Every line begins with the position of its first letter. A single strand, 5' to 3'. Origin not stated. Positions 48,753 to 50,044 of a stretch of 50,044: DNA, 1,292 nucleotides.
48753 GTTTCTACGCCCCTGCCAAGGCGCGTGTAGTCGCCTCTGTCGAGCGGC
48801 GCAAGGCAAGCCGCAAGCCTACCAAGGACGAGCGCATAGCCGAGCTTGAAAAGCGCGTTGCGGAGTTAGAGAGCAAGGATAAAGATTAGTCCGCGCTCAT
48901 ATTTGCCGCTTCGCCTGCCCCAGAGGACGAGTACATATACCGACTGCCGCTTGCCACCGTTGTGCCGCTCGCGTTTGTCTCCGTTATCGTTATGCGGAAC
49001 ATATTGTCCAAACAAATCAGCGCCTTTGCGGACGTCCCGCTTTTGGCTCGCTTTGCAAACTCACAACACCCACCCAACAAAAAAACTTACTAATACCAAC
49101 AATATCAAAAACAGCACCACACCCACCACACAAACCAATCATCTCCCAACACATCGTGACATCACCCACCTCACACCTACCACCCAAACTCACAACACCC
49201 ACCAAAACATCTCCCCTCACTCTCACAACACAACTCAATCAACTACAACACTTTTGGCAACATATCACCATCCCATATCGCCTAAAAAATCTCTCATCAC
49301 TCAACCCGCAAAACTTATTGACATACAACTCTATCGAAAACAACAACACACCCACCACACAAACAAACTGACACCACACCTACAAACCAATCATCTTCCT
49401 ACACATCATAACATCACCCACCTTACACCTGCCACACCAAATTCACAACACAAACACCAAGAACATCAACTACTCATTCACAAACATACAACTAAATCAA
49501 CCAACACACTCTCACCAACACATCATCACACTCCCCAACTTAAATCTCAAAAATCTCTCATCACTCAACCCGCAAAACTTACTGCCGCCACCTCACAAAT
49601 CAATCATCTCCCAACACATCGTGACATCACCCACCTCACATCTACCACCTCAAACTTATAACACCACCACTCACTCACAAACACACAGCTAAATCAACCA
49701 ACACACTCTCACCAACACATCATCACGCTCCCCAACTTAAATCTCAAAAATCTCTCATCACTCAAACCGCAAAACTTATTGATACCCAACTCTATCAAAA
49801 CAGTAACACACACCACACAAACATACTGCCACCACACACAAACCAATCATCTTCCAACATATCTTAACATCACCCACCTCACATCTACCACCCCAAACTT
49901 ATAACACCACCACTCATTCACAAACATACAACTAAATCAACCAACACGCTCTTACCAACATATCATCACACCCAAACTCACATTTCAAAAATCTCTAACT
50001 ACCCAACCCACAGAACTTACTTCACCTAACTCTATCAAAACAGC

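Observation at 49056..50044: Roughly 1-kb tandem-repeat array in which one strand has almost completely lost G (the complement has lost C)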

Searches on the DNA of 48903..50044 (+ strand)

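Call 83: search_dna_similar(query=window:49057-50044:+, collection=phages, mode=distant, max_evalue=0.001, max_rows=10)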
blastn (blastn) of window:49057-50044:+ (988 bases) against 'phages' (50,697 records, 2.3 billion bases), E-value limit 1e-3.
No match.

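Call 84: search_dna_similar(query=window:49057-50044:+, collection=plasmids, mode=distant, max_evalue=0.001, max_rows=10)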
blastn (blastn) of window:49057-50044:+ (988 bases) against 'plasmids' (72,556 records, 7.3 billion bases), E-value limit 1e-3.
No match.

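Call 85: search_dna_similar(query=L008:8690-9200:+, collection=phages, mode=distant, max_evalue=0.001, max_rows=10)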
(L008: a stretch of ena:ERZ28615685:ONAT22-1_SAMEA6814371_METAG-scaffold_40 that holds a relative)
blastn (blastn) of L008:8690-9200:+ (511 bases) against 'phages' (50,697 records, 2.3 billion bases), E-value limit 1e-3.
No match.

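Call 86: search_dna_similar(query=L008:8690-9200:+, collection=plasmids, mode=distant, max_evalue=0.001, max_rows=10)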
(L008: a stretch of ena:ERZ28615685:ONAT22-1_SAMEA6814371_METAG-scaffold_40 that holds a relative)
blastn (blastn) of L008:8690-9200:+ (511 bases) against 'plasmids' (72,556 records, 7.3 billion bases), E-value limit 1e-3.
No match.
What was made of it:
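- On Phage, plasmid or mobile-element sequence: No blastn match in the phage or plasmid collections for the array or its right flank (calls 83-86).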
